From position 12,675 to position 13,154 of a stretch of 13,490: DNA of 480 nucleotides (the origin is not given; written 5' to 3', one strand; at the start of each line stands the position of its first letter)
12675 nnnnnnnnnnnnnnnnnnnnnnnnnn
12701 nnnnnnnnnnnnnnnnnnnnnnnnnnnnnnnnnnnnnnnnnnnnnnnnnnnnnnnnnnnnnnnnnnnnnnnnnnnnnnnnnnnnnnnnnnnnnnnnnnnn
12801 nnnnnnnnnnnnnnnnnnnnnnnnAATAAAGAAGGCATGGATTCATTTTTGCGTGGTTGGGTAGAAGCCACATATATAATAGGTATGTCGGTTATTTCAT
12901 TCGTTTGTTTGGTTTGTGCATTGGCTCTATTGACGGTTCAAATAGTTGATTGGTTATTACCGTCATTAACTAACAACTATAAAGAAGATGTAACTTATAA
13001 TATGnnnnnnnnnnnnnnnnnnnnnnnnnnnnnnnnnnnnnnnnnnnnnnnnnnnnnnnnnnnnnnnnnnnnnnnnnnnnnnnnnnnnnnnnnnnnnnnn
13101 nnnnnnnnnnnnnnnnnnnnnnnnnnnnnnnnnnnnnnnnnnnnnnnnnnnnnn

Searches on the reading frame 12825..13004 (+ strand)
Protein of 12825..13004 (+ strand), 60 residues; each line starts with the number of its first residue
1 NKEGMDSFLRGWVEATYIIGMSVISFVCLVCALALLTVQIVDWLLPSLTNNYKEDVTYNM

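Call 59: search_protein_families(library=pfam, proteins=[window:12825-13004:+], max_evalue=10)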
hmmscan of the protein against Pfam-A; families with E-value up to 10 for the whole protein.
seq(60 aa): 1 family
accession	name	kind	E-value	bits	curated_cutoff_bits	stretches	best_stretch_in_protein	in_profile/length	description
PF25265.1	USP32_N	-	0.14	12.5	27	1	17-53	51-87/93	USP32 N-terminal domain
